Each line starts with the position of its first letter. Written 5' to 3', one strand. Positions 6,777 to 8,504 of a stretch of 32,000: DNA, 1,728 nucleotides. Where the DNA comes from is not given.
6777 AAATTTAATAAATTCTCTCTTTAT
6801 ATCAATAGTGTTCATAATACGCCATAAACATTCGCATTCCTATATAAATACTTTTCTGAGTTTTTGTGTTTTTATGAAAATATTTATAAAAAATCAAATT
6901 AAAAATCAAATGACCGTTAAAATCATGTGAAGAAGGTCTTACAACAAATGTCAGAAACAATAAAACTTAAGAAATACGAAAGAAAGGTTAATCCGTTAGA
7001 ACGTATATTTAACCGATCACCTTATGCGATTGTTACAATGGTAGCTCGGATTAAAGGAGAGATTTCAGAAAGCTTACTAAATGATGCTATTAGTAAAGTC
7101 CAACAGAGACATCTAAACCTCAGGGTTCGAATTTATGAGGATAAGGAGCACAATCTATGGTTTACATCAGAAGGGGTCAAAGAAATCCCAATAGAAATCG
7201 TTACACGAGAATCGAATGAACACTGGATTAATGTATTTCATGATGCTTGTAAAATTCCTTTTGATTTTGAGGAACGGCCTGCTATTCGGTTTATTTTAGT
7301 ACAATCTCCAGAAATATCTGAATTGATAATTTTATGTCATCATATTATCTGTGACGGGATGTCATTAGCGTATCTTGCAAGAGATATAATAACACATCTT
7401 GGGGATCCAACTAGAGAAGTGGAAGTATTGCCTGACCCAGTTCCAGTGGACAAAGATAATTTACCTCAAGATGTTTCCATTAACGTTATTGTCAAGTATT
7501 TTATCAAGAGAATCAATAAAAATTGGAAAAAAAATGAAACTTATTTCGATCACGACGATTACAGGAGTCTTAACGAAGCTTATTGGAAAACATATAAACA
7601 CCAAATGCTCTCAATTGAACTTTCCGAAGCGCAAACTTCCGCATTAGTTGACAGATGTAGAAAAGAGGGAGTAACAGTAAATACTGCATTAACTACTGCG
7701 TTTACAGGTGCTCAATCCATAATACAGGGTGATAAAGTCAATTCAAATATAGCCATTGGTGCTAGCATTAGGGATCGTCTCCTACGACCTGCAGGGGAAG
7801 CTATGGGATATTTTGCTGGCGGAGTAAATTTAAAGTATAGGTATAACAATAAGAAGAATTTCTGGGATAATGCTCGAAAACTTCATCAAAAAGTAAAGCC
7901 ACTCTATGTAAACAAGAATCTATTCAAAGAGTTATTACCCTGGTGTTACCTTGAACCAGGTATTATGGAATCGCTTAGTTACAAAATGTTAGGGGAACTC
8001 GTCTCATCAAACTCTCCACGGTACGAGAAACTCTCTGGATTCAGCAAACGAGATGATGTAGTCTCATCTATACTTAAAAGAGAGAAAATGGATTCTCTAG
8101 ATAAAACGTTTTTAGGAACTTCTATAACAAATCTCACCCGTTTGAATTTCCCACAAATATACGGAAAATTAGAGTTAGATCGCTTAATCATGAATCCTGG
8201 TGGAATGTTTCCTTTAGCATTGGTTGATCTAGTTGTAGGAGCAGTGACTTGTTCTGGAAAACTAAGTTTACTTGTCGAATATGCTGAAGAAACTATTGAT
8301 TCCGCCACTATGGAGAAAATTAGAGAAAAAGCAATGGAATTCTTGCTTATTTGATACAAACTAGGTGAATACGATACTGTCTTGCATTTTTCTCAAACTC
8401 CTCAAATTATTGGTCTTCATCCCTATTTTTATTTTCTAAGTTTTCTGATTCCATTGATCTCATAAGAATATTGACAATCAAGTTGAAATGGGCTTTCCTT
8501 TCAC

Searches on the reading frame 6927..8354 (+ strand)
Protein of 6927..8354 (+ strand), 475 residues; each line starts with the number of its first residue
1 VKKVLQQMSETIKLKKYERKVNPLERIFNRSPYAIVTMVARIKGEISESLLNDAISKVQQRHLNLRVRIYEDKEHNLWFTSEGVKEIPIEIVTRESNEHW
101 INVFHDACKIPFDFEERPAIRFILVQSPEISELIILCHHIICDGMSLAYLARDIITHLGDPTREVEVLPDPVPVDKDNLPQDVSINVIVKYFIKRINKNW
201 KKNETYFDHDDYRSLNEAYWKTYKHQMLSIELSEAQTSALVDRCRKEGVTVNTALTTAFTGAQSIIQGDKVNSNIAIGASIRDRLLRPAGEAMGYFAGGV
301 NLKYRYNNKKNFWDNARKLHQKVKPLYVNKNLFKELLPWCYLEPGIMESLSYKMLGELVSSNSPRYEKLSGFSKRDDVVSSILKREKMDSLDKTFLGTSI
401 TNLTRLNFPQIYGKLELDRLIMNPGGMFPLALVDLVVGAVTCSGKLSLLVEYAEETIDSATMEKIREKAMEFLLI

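Call 6: search_protein_families(library=pfam, proteins=[window:6927-8354:+], max_evalue=0.05)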
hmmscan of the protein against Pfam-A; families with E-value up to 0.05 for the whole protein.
window:6927-8354:+ (475 aa): 3 families
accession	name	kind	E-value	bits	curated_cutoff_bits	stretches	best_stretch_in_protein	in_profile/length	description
PF00668.25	Condensation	-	1.7e-20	73.6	30.6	2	35-155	28-155/456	Condensation domain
PF07247.17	AATase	-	8e-08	31.7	22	1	101-334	123-394/500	Alcohol acetyltransferase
PF16911.10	PapA_C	-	0.00028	20.8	30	1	226-290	6-73/203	Phthiocerol/phthiodiolone dimycocerosyl transferase C-terminus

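Call 7: search_protein_families(library=ncbifam, proteins=[window:6927-8354:+], max_evalue=0.001)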
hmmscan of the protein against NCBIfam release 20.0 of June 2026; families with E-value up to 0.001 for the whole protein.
window:6927-8354:+ (475 aa): 3 families
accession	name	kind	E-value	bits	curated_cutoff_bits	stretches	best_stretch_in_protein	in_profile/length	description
NF006787.0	PRK09294.1-1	subfamily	1.9e-08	33.6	396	0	18-150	7-129/420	acyltransferase PapA5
NF004282.0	PRK05691.1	subfamily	7.4e-08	28.8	4090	1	39-317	703-985/4334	non-ribosomal peptide synthase/polyketide synthase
NF047350.1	aureusi_NRPS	equivalog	4.9e-07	27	2500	1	20-154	1009-1134/2373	aureusimine non-ribosomal peptide synthetase AusA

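Call 9: search_solved_structures(query=window:6927-8351:+, max_evalue=1, show_alignments=2)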
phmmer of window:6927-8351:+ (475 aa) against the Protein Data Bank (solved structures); distinct sequences matched with E-value up to 1: 30.
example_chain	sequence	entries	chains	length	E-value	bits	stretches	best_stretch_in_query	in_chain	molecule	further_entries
8s6l_A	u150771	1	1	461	9.8e-11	44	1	33-319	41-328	Phthiocerol/phthiodiolone dimycocerosyl transferase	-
5u89_A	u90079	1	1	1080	3.6e-08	35.6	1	10-174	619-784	Amino acid adenylation domain protein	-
6p1j_A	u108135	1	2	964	3.6e-05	25.7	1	41-155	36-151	Txo2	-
9rde_A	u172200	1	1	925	7e-05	24.7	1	30-156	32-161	Bacitracin synthase 3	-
6oyf_A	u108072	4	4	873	9.1e-05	24.4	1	40-157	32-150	Txo1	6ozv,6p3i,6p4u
6ta8_A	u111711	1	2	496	0.0036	19.1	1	43-170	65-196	Tyrocidine synthase 2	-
8fx6_A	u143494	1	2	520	0.011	17.5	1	15-157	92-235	PCP-C didomain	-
7kvw_A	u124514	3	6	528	0.011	17.4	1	15-157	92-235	PCP-C didomain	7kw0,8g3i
8hlk_A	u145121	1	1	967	0.022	16.5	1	37-266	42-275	Microcystin synthetase B (Fragment)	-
6mfw_A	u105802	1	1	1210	0.023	16.5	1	110-160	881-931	Linear gramicidin synthase subunit A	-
6mfx_A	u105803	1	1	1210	0.023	16.4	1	110-160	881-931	Linear gramicidin synthase subunit A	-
8fx7_A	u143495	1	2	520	0.028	16.1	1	18-157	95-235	PCP-C didomain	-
7kw2_A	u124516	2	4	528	0.029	16.1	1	18-157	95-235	PCP-C didomain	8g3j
9x2c_A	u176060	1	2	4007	0.036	15.8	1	39-155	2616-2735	PKS-NRPS hybrid synthetase psoA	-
9x29_A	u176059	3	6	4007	0.037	15.8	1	39-155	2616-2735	PKS-NRPS hybrid synthetase psoA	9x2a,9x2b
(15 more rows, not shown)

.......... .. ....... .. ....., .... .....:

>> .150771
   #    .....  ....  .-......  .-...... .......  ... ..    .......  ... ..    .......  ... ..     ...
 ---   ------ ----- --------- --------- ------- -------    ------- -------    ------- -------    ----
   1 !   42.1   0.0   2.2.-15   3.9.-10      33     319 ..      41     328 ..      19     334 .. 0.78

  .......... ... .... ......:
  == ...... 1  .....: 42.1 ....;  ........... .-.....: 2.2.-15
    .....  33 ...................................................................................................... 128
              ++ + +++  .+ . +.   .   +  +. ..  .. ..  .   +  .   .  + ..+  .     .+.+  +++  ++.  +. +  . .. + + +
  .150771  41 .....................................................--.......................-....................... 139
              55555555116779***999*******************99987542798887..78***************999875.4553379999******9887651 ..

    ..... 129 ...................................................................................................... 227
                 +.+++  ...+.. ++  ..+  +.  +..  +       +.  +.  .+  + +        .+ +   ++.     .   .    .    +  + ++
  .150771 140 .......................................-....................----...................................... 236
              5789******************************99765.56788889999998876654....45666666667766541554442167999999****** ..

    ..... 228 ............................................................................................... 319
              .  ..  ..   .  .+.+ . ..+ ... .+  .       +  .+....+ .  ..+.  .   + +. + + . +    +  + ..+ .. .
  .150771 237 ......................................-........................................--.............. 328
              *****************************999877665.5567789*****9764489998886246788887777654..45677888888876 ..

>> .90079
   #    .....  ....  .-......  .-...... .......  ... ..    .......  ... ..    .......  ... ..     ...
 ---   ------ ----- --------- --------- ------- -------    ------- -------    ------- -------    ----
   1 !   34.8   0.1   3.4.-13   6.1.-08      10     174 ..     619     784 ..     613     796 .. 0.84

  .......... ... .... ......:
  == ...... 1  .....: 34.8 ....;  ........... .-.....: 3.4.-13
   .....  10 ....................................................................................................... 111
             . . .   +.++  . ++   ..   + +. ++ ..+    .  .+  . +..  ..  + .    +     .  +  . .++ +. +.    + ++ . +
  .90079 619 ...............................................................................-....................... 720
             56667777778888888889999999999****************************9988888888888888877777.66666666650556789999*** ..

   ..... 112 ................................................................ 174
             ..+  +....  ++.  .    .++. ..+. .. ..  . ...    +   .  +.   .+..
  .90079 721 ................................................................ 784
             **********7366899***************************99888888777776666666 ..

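Call 20: find_homologous_proteins(query=window:6927-8351:+)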
Query window:6927-8351:+ (475 aa): 1175 proteins with E <= 0.001 among 8000 candidates; the best 120 are listed. Only proteins of 261 to 832 residues were searched: fused or split forms outside these lengths cannot appear, so this answer is no evidence that the protein stands alone or is whole; lengths 'longer' or 'shorter' looks for them.
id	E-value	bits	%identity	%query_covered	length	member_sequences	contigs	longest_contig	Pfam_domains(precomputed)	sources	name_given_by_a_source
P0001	0.0e+0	1059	100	99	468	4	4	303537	PF00668.26,PF07247.18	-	-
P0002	7.3e-271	916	84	98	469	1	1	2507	PF00668.26,PF16911.11,PF07247.18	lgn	-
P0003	9.2e-269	909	84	98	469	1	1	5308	PF00668.26,PF07247.18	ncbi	ncbi:MAG: condensation domain-containing protein [Candidatus Hodarchaeota archaeon]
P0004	1.1e-264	896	83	98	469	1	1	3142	PF00668.26,PF16911.11,PF07247.18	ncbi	ncbi:MAG: condensation domain-containing protein [Candidatus Hodarchaeota archaeon]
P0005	8.3e-263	890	82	98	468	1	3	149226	PF00668.26,PF16911.11,PF07247.18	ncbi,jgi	ncbi:MAG: condensation domain-containing protein [Candidatus Hodarchaeales archaeon]|jgi:NRPS conden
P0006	2.6e-260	882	82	97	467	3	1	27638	PF00668.26,PF16911.11,PF07247.18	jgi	jgi:NRPS condensation-like uncharacterized protein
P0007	7.5e-260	880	81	98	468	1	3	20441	PF00668.26,PF16911.11,PF07247.18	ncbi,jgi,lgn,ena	-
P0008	8.7e-260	880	78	100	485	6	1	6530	PF00668.26,PF16911.11,PF07247.18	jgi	jgi:NRPS condensation-like uncharacterized protein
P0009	1.4e-255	866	79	98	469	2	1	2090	PF00668.26,PF07247.18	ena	-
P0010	5.3e-255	864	78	98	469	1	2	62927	PF00668.26,PF16911.11,PF07247.18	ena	-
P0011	8.6e-253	857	78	98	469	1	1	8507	PF00668.26,PF07247.18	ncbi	ncbi:MAG: condensation domain-containing protein [Promethearchaeota archaeon]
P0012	1.2e-252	856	78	98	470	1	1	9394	PF00668.26,PF07247.18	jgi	jgi:NRPS condensation-like uncharacterized protein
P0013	1.4e-250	850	79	98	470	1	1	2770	PF00668.26,PF16911.11,PF07247.18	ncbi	ncbi:MAG: condensation domain-containing protein [Candidatus Hodarchaeota archaeon]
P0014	2.1e-249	846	77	98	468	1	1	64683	PF00668.26,PF16911.11,PF07247.18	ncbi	ncbi:MAG: condensation domain-containing protein [Candidatus Hodarchaeota archaeon]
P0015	4.0e-249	845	78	98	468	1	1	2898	PF00668.26,PF16911.11,PF07247.18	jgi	jgi:NRPS condensation-like uncharacterized protein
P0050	6.4e-224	762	69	98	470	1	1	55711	PF00668.26,PF16911.11,PF07247.18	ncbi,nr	ncbi:MAG: hypothetical protein GY832_15995 [Chloroflexi bacterium]|nr:hypothetical protein [Chlorofl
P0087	8.1e-213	725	67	98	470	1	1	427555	PF00668.26,PF16911.11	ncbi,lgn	-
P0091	2.8e-211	720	65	98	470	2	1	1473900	PF00668.26,PF16911.11,PF07247.18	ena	-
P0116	1.9e-208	711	65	98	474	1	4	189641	PF00668.26,PF16911.11,PF07247.18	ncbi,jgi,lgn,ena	-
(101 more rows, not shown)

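Call 21: find_related_loci(query=window:6927-8351:+, collection=genome_contigs, flank=8000)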
Query window:6927-8351:+ (475 aa) in genome_contigs; peptide patterns used: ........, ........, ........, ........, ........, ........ (x = any residue, [..] = any of these).
74 stretches matched a pattern; 6 encode a relative of the query (tblastn E <= 1e-3); 6 distinct loci.
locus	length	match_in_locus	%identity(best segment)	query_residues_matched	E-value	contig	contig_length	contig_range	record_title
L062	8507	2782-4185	78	7-474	0e+0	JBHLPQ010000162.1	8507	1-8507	MAG: Promethearchaeota archaeon isolate H2S.126 H2S.126@9504, whole genome shotgun sequence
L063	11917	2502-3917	76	3-474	0e+0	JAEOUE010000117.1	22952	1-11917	MAG: Candidatus Hodarchaeum mangrovi isolate FT_5_011 k127_12822003, whole genome shotgun sequence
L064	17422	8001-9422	74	1-474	0e+0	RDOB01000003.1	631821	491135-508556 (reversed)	MAG: Candidatus Heimdallarchaeota archaeon isolate SZ_4_bin2.246 NODE_3_length_631821_cov_10.368503, whole genome shotgu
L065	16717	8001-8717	79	236-474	2e-128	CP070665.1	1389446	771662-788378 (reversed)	MAG: Candidatus Heimdallarchaeota archaeon isolate bin76 chromosome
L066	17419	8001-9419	74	2-474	0e+0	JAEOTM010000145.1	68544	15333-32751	MAG: Candidatus Hodarchaeota archaeon isolate YT2_004 k127_43560010, whole genome shotgun sequence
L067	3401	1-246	80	393-474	4e-39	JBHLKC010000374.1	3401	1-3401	MAG: Candidatus Hodarchaeota archaeon isolate DZ1B.236 DZ1B.236@150209, whole genome shotgun sequence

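Call 28: find_encoding_contigs(protein=P0050, flank=10000, max_places=2)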
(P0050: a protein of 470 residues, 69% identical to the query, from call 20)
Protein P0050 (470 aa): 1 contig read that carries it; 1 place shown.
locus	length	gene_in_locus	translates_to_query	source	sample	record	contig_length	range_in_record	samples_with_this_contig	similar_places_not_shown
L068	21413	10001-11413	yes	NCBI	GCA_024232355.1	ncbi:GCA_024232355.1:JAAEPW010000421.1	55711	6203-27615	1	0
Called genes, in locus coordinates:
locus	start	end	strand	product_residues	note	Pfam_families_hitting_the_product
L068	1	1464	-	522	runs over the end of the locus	PF00072:Response_reg, PF08448:PAS_4, PF00512:HisKA, PF02518:HATPase_c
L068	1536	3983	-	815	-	PF02743:dCache_1, PF00672:HAMP, PF01590:GAF, PF13185:GAF_2, PF13492:GAF_3, PF00512:HisKA, PF02518:HATPase_c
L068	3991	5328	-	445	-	PF01547:SBP_bac_1, PF13416:SBP_bac_8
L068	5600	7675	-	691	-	PF00072:Response_reg, PF13188:PAS_8, PF13426:PAS_9 (weak), PF00989:PAS, PF13188:PAS_8 (weak), PF08448:PAS_4, PF00512:HisKA, PF02518:HATPase_c, +2 more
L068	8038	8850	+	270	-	PF01978:TrmB, PF11495:TrmB_EBD_N (weak)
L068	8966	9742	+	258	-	PF03848:TehB, PF02353:CMAS, PF06325:PrmA, PF01209:Ubie_methyltran, PF05175:MTS, PF13489:Methyltransf_23, PF13847:Methyltransf_31, PF08241:Methyltransf_11, +9 more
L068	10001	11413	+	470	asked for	PF00668:Condensation, PF07247:AATase (faint), PF16911:PapA_C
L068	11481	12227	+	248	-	PF04191:PEMT, PF04140:ICMT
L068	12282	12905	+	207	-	-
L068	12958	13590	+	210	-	PF05148:Methyltransf_8 (weak), PF01209:Ubie_methyltran (weak), PF13489:Methyltransf_23, PF13847:Methyltransf_31, PF08241:Methyltransf_11, PF08242:Methyltransf_12, PF13649:Methyltransf_25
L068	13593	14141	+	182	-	-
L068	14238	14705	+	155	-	-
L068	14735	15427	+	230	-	PF01177:Asp_Glu_race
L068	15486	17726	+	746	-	PF12704:MacB_PCD, PF02687:FtsX, PF12704:MacB_PCD, PF02687:FtsX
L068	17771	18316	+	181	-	-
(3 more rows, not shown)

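Call 29: find_encoding_contigs(protein=P0087, flank=10000, max_places=2)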
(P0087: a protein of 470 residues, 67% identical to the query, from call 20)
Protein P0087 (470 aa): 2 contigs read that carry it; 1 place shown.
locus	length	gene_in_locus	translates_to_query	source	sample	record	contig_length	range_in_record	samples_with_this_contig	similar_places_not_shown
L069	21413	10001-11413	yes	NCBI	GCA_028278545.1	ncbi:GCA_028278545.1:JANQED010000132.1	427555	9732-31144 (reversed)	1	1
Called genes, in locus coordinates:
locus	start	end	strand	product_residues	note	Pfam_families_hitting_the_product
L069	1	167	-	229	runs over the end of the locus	PF01553:Acyltransferase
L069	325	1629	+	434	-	PF03952:Enolase_N, PF00113:Enolase_C, PF07476:MAAL_C (faint)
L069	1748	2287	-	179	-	PF13248:Zn_ribbon_3 (faint), PF12773:DZR, PF13240:Zn_Ribbon_1 (faint)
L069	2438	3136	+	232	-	PF20582:UPF0758_N, PF04002:RadC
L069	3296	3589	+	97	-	PF01541:GIY-YIG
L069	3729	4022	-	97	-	PF00708:Acylphosphatase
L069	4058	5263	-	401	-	PF13485:Peptidase_MA_2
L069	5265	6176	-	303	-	PF03547:Mem_trans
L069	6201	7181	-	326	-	PF03130:HEAT_PBS (faint), PF02985:HEAT (faint), PF13646:HEAT_2, PF20168:PDS5 (faint), PF01602:Adaptin_N (faint), PF00514:Arm (faint), PF13646:HEAT_2, PF13513:HEAT_EZ (weak)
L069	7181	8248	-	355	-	PF02163:Peptidase_M50, PF13180:PDZ_2 (weak), PF17820:PDZ_6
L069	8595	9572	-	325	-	PF22700:MVD-like_N, PF00288:GHMP_kinases_N, PF18376:MDD_C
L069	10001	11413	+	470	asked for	PF00668:Condensation, PF16911:PapA_C (weak)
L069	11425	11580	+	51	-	-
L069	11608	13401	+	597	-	PF00144:Beta-lactamase (weak)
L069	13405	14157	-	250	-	-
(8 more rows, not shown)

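Call 30: find_encoding_contigs(protein=P0091, flank=10000, max_places=2)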
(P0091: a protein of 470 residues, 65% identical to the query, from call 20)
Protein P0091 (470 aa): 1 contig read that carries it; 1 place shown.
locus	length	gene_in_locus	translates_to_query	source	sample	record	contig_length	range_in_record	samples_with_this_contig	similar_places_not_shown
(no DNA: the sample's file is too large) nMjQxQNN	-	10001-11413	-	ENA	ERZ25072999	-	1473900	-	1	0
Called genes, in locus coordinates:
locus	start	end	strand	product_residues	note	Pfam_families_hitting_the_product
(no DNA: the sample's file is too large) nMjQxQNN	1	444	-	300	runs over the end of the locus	PF01609:DDE_Tnp_1, PF13612:DDE_Tnp_1_3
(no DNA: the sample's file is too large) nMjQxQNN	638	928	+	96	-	PF01381:HTH_3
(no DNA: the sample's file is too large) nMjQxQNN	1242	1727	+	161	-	PF01243:PNPOx_N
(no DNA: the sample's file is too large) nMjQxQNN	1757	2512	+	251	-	PF01996:F420_ligase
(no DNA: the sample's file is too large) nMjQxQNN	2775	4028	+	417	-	PF00070:Pyr_redox (weak), PF00890:FAD_binding_2 (weak), PF01266:DAO, PF01494:FAD_binding_3 (faint), PF01946:Thi4 (faint), PF03486:HI0933_like (faint), PF07992:Pyr_redox_2 (faint), PF13450:NAD_binding_8, +2 more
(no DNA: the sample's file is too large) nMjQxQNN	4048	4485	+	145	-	-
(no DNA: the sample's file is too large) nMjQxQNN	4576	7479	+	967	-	PF25873:WHD_MalT, PF07719:TPR_2 (faint), PF13176:TPR_7 (faint), PF13181:TPR_8 (faint), PF13428:TPR_14 (faint), PF17874:TPR_MalT, PF13424:TPR_12 (weak), PF00196:GerE, +1 more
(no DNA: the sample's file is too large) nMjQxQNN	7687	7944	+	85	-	-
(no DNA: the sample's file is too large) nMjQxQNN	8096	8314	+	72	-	-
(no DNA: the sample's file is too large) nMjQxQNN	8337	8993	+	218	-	PF07638:Sigma70_ECF (faint), PF04542:Sigma70_r2, PF08281:Sigma70_r4_2, PF04545:Sigma70_r4 (weak)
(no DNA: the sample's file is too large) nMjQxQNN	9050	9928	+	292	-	PF01073:3Beta_HSD, PF01370:Epimerase, PF05368:NmrA, PF13460:NAD_binding_10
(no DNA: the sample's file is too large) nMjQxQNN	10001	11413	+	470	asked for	PF00668:Condensation, PF07247:AATase (faint), PF16911:PapA_C (weak)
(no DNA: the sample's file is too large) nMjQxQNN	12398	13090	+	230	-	-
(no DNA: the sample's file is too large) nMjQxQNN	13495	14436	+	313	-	PF00753:Lactamase_B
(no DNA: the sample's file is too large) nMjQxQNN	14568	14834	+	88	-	PF13239:2TM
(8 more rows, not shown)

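Call 31: find_encoding_contigs(protein=P0116, flank=10000, max_places=2)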
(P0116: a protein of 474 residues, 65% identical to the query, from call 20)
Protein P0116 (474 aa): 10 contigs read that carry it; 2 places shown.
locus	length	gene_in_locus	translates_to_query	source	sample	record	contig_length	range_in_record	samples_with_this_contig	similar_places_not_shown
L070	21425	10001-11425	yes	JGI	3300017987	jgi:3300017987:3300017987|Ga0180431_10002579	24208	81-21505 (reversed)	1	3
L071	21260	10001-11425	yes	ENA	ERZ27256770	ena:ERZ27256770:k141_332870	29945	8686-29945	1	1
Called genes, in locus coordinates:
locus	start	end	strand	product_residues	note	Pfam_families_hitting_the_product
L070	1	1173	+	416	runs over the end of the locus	PF00528:BPD_transp_1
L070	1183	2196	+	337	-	PF00005:ABC_tran, PF08352:oligo_HPY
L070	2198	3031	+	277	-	PF00005:ABC_tran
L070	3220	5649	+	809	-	PF00933:Glyco_hydro_3, PF01915:Glyco_hydro_3_C, PF07691:PA14, PF14310:Fn3-like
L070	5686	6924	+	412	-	PF00232:Glyco_hydro_1, PF00150:Cellulase (faint), PF00232:Glyco_hydro_1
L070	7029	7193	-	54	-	PF03050:DDE_Tnp_IS66 (weak)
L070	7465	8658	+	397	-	PF01757:Acyl_transf_3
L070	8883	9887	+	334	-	PF08240:ADH_N, PF00107:ADH_zinc_N, PF13602:ADH_zinc_N_2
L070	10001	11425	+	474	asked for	PF00668:Condensation, PF07247:AATase (faint), PF16911:PapA_C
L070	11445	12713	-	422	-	PF23500:DUF7133, PF22807:TrAA12, PF07995:GSDH, PF22807:TrAA12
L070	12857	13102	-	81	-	-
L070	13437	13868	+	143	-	PF00293:NUDIX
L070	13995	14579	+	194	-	-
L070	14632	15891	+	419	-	PF13433:Peripla_BP_5 (faint), PF13458:Peripla_BP_6, PF01094:ANF_receptor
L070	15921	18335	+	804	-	PF00672:HAMP, PF00989:PAS, PF08448:PAS_4, PF13188:PAS_8 (faint), PF13426:PAS_9, PF08447:PAS_3 (weak), PF00512:HisKA, PF02518:HATPase_c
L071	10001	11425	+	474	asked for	PF00668:Condensation, PF07247:AATase (faint), PF16911:PapA_C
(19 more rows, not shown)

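Call 32: find_encoding_contigs(protein=P0005, flank=10000, max_places=2)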
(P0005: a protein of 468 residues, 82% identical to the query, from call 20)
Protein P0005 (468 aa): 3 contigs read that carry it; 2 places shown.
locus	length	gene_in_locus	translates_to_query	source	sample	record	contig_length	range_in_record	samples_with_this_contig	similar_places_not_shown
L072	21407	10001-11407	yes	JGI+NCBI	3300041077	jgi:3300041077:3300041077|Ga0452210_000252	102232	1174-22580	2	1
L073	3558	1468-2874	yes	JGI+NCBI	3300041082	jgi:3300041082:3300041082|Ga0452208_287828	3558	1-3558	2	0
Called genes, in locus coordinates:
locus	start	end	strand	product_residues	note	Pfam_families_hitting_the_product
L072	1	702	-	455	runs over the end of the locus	PF01546:Peptidase_M20, PF07687:M20_dimer (weak)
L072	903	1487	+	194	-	PF02915:Rubrerythrin, PF21349:RUBY_RBDX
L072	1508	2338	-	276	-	PF02811:PHP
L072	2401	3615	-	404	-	PF00557:Peptidase_M24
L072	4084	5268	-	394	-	PF00149:Metallophos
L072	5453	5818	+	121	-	-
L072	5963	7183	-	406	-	PF00581:Rhodanese, PF01784:DUF34_NIF3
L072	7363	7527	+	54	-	-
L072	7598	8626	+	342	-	PF01636:APH, PF01633:Choline_kinase (weak)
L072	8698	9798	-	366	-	PF01047:MarR (faint), PF12802:MarR_2 (faint), PF01978:TrmB (weak)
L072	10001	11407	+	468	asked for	PF00668:Condensation, PF07247:AATase (faint), PF16911:PapA_C (weak)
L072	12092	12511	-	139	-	-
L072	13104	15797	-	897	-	PF00330:Aconitase, PF00694:Aconitase_C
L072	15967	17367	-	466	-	PF00206:Lyase_1, PF10415:FumaraseC_C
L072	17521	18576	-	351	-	PF01070:FMN_dh, PF01645:Glu_synthase (weak)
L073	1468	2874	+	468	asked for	PF00668:Condensation, PF07247:AATase (faint), PF16911:PapA_C (weak)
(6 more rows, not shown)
